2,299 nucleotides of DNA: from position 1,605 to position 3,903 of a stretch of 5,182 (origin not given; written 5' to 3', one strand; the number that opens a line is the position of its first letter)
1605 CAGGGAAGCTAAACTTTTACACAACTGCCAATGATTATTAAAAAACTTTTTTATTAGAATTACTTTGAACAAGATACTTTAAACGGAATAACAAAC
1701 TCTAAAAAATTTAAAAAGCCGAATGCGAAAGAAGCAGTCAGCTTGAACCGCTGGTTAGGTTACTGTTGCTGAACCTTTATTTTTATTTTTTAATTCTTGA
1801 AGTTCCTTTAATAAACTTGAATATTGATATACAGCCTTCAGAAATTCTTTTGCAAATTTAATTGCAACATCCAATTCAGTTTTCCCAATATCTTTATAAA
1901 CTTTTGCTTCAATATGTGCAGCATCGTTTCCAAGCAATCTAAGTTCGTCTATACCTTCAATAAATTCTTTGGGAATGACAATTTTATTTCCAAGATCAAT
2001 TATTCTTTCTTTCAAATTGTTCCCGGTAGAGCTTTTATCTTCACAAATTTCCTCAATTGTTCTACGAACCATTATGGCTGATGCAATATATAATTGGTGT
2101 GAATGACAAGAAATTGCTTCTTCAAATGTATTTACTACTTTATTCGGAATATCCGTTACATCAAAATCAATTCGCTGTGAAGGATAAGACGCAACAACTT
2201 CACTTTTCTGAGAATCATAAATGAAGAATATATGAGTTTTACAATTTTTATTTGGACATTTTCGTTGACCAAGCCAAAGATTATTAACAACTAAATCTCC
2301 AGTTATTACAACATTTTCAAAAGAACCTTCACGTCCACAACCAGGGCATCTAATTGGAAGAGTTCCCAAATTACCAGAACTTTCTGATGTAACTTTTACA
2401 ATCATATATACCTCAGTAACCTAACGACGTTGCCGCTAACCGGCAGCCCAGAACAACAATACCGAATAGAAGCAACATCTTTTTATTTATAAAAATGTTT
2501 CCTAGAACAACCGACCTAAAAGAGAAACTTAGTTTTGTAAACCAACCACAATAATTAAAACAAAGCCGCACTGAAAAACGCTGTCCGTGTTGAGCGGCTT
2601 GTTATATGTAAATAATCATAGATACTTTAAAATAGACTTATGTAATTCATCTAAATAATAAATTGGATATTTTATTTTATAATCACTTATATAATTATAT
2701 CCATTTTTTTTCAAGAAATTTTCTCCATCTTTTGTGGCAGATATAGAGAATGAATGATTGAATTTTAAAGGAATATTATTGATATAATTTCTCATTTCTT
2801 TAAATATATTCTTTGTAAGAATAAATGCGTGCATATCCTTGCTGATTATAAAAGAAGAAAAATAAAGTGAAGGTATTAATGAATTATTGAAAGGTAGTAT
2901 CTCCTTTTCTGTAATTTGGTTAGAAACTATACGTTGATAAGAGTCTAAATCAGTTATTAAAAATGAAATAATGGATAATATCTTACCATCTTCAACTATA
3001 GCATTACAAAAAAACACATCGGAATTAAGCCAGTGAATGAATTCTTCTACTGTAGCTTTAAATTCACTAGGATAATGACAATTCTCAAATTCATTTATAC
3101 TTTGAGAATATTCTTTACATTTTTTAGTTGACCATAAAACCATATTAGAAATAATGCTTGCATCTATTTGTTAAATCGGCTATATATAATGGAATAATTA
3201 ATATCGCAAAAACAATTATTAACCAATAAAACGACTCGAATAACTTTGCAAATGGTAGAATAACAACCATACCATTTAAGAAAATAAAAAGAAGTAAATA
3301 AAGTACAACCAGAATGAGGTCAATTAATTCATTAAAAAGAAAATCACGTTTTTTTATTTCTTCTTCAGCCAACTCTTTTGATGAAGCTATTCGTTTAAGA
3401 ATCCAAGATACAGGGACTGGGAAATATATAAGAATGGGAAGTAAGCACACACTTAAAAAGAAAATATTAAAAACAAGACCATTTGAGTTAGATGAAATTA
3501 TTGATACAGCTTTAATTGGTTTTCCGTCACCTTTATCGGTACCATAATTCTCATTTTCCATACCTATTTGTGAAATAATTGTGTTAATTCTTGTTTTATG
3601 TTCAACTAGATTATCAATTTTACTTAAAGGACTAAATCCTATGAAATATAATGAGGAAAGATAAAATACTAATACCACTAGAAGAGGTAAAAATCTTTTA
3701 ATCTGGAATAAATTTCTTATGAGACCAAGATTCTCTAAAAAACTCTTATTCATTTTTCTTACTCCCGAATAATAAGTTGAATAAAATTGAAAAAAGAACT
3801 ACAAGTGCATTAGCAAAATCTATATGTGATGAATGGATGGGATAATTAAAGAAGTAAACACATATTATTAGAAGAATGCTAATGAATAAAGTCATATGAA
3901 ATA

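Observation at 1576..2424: Self-contained cassette encoding a Zn-ribbon + DUF4145-like protein: candidate single-gene defence or stress effector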

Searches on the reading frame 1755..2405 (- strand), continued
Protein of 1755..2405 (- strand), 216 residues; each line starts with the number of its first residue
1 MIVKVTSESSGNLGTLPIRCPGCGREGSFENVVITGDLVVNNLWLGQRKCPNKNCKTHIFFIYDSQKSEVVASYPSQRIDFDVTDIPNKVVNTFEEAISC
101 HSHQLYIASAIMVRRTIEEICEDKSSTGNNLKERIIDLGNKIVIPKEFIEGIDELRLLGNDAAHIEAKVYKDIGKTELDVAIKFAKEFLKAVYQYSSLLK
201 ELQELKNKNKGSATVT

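Call 68: search_protein_families(library=padloc, alignment_id=A1, max_evalue=0.001)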
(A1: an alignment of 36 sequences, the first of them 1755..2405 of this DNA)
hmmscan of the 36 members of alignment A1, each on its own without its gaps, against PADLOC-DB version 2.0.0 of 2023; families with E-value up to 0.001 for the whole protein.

A. member 1, window:1755-2405:- (216 aa): 1 family
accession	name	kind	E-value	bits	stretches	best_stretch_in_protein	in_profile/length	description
PDLC04109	PD-T7-4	-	1.4e-08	32.5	1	53-164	50-154/211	-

B. families by the number of members that match (of 36 scanned): 2 families
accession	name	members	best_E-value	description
PDLC04109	PD-T7-4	36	2.3e-12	-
PDLC04472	PDC-M16A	3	0.0002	-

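Call 84: search_protein_representatives(protein=window:1758-2405:-)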
Query: 216 residues. Proteins with E-value up to 0.001 (for the whole library): 1846; up to 1e-10: 413; up to 1e-30: 158. The best 150 are listed.
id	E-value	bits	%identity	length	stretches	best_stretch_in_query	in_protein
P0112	5.3e-64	232.0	54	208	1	4-209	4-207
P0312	1.4e-58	214.3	46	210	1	1-207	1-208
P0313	9.4e-57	208.3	49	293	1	13-203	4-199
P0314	1.4e-55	204.5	49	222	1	11-213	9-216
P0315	5.3e-55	202.6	46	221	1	15-212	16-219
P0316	1.3e-54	201.3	50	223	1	17-207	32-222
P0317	1.0e-53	198.4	47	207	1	5-208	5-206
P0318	4.6e-53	196.3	48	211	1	15-208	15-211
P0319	8.6e-53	195.4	47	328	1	12-207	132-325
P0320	1.2e-52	194.9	47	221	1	3-207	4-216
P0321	1.6e-50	187.9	48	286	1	12-207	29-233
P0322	2.0e-50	187.7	42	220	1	16-209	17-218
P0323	3.2e-50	187.0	46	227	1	15-207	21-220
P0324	4.3e-50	186.6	43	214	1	5-208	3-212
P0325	1.5e-49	184.8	45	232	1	17-207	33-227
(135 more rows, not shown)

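Call 88: search_protein_families(library=ncbifam, proteins=[L003:815-1891:-, L001:1072-2157:+, L020:10647-10967:+, L018:7672-8247:+], max_evalue=0.001)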
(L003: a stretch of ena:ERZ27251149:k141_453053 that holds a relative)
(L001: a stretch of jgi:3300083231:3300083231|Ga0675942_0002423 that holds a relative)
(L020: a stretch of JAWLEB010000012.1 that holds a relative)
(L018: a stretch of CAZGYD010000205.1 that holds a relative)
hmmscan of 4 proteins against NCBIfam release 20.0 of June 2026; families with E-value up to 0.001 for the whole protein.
L003:815-1891:- (359 aa): 10 families
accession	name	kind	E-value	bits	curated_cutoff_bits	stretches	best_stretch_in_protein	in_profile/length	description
NF040815.2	recomb_XerA_Arch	equivalog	5e-29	101.7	220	1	83-353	11-261/263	site-specific tyrosine recombinase/integron integrase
TIGR02225.1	recomb_XerD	equivalog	9.9e-25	87.4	329.6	1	82-357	11-285/290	site-specific tyrosine recombinase XerD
TIGR02224.1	recomb_XerC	equivalog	1.8e-23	83.3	335.15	1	84-353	13-284/295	tyrosine recombinase XerC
NF001399.0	PRK00283.1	subfamily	5.9e-19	68.4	279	1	87-357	25-294/300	tyrosine recombinase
NF002331.0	PRK01287.1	subfamily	2.4e-15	56.4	371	1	63-353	20-319/365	site-specific tyrosine recombinase XerC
TIGR02249.1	integrase_gron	subfamily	7e-14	51.9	265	1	294-346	246-300/315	integron integrase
NF003462.0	PRK05084.1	equivalog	1.6e-11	43.6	267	1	308-358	306-356/360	tyrosine recombinase XerS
NF011946.0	PRK15417.1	equivalog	1.2e-06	27.9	435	1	308-346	277-315/337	integron integrase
NF002685.0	PRK02436.1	equivalog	2.4e-06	27.6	178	1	191-339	101-239/245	site-specific tyrosine recombinase XerD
NF007370.0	PRK09870.1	subfamily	4e-05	23.3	221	1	252-344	83-177/200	tyrosine-type DNA invertase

L001:1072-2157:+ (362 aa): 2 families
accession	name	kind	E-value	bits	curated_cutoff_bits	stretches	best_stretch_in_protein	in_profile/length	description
NF045808.1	PT-DNA_restrict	exception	0.00014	21.1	180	1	243-327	157-245/284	phosphorothioated DNA-binding restriction endonuclease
NF045952.1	MAG4270_fam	hypoth_equivalog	0.00028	20.1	53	1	290-341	300-351/366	MAG4270 family putative restriction endonuclease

L020:10647-10967:+ (107 aa): 4 families
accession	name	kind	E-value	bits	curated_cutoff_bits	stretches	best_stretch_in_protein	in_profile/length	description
TIGR01453.1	grpIintron_endo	subfamily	1.1e-05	25.5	56.05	1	37-104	13-82/215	group I intron endonuclease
TIGR00194.1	uvrC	equivalog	0.0002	20.2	285.45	1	12-106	4-86/574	excinuclease ABC subunit UvrC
NF005906.0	PRK07883.1-4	equivalog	0.0002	19.8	495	1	8-106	204-292/563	DEDD exonuclease domain-containing protein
NF011261.0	PRK14667.1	equivalog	0.00047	18.8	818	1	12-106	9-91/567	excinuclease ABC subunit C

L018:7672-8247:+ (192 aa): 0 families

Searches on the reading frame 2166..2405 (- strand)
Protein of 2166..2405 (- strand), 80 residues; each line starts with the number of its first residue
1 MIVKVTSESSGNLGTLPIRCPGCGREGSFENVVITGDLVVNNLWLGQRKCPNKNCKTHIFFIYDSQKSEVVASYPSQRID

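Call 81: predict_structure(alignment_id=A8)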
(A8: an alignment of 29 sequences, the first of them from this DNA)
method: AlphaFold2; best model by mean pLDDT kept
length: 80 residues; sequences in the alignment: 29
mean_pLDDT: 85.5   pTM: 0.72
mean pLDDT of the five models: 85.5, 84.1, 83.6, 83.5, 82.8
residues with pLDDT >= 90: 25; 70-90: 51; 50-70: 4; < 50: 0
segments of 3 or more residues with pLDDT < 50: none
pLDDT, mean of each block of 10 residues (from residue 1): 83 85 80 83 90 88 92 83
secondary structure, 60 per line:
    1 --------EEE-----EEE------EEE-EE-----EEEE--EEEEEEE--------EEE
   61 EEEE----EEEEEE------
elements in order: E9-11 E17-19 E26-28 E37-40 E43-49 E58-64 E69-74

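Call 83: fold_search(model_id=the predicted structure, library=pdb)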
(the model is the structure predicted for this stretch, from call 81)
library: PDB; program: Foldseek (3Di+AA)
matches with E <= 10: 231; with E <= 0.001: 0
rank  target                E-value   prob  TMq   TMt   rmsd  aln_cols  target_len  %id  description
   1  5yzg_Y                6.4e-01  0.28  0.40  0.19  10.5        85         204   18  The Cryo-EM Structure of Human Catalytic Step I Spliceosome (C complex) at 4.1 angstrom resolution (released 2018-08-08)
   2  7om8_Z                1.1e+00  0.09  0.27  0.17  14.7        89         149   11  Beta2 appendage domain of AP2 bound to terminal domains beneath the hub of the 28 triskelia mini clathrin coat complex (released 2021-08-11)
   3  6l8a_A                1.3e+00  0.60  0.39  0.08   2.7        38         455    5  Tetrathionate hydrolase from Acidithiobacillus ferrooxidans (released 2020-11-11)
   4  6j6q_F                1.4e+00  0.20  0.40  0.23   9.0        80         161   20  Cryo-EM structure of the yeast B*-b2 complex at an average resolution of 3.7 angstrom (released 2019-04-24)
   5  7mu2_C                1.6e+00  0.25  0.34  0.10   8.1        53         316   13  Crystal Structure of WIPI2 in complex with W2IR of ATG16L1 (released 2021-05-26)
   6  4hxg_A                1.6e+00  0.09  0.23  0.04   5.9        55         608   14  Pyrococcus horikoshii acylaminoacyl peptidase (orthorhombic crystal form) (released 2013-05-08)
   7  6l8a_F                1.7e+00  0.25  0.38  0.08   8.0        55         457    9  Tetrathionate hydrolase from Acidithiobacillus ferrooxidans (released 2020-11-11)
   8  6b12_B                1.8e+00  0.21  0.38  0.21   5.9        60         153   10  Structure of Tne2 in complex with Tni2 (released 2017-12-20)
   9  5gmk_F                1.8e+00  0.13  0.36  0.27  10.4        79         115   16  Cryo-EM structure of the Catalytic Step I spliceosome (C complex) at 3.4 angstrom resolution (released 2016-08-17)
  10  4hxg_G                2.0e+00  0.07  0.25  0.05   9.2        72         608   17  Pyrococcus horikoshii acylaminoacyl peptidase (orthorhombic crystal form) (released 2013-05-08)
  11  7cqy_C                2.2e+00  0.28  0.41  0.10   8.5        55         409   11  Tetrathionate hydrolase from Acidithiobacillus ferrooxidans mutant - D325N (released 2021-01-27)
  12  4hxg_K                2.2e+00  0.07  0.25  0.05   9.7        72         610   15  Pyrococcus horikoshii acylaminoacyl peptidase (orthorhombic crystal form) (released 2013-05-08)
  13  4hxg_H                2.3e+00  0.07  0.25  0.05   9.7        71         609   14  Pyrococcus horikoshii acylaminoacyl peptidase (orthorhombic crystal form) (released 2013-05-08)
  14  4hxg_B                2.4e+00  0.08  0.23  0.04   5.9        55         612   14  Pyrococcus horikoshii acylaminoacyl peptidase (orthorhombic crystal form) (released 2013-05-08)
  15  2iqi_F                2.6e+00  0.09  0.19  0.09  11.5        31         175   19  Crystal structure of protein XCC0632 from Xanthomonas campestris, Pfam DUF330 (released 2006-11-07)
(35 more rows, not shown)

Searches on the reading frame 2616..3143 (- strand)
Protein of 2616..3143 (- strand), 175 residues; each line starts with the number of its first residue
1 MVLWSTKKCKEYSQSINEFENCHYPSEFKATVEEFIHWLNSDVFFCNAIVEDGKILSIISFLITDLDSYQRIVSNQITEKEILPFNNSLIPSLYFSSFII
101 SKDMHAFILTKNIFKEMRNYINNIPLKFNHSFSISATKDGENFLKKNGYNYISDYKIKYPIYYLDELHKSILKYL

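Call 3: search_protein_families(library=pfam, proteins=[window:2616-3143:-], max_evalue=1)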
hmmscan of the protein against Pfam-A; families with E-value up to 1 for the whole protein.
window:2616-3143:- (175 aa): 2 families
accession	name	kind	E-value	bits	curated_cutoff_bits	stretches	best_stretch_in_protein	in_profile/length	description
PF24951.3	LisH_PAC1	-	0.037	14.2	27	1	165-175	5-15/36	PAC1 LisH domain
PF19724.4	DUF6217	-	0.098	13.3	25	1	9-83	7-76/132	Family of unknown function (DUF6217)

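Call 4: search_protein_families(library=padloc, proteins=[window:2616-3143:-], max_evalue=1)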
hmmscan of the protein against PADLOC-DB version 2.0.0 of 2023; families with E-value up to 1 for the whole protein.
window:2616-3143:- (175 aa): 0 families

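Call 5: search_protein_families(library=ncbifam, proteins=[window:2616-3143:-], max_evalue=1)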
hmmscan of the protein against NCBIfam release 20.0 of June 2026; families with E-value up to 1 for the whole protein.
window:2616-3143:- (175 aa): 0 families

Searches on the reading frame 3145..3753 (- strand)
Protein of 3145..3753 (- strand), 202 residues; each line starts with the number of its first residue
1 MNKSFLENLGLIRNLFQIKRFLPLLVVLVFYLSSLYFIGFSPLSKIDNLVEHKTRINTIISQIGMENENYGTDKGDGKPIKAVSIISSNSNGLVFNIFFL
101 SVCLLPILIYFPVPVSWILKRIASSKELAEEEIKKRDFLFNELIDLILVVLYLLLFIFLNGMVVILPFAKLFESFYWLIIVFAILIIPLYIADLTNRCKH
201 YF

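Call 3: search_protein_families(library=pfam, proteins=[window:3145-3753:-], max_evalue=1)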
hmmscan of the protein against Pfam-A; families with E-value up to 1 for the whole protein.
window:3145-3753:- (202 aa): 2 families
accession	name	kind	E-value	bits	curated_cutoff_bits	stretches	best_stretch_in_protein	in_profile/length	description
PF00487.30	FA_desaturase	-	0.35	11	29.7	0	119-201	116-185/253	Fatty acid desaturase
PF06129.17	Chordopox_G3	-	0.63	11.2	22.3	1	25-68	5-48/108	Chordopoxvirus G3 protein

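Call 4: search_protein_families(library=padloc, proteins=[window:3145-3753:-], max_evalue=1)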
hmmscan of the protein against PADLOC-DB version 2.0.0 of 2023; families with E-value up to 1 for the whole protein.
window:3145-3753:- (202 aa): 0 families

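Call 5: search_protein_families(library=ncbifam, proteins=[window:3145-3753:-], max_evalue=1)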
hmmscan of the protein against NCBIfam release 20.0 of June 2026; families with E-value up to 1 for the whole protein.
window:3145-3753:- (202 aa): 1 family
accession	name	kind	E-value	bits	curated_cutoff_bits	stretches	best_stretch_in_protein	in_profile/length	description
NF045975.1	VirB4_plasma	equivalog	0.74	7.4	590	1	132-201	6-78/894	Mbov_0397 family ICE element conjugal transfer ATPase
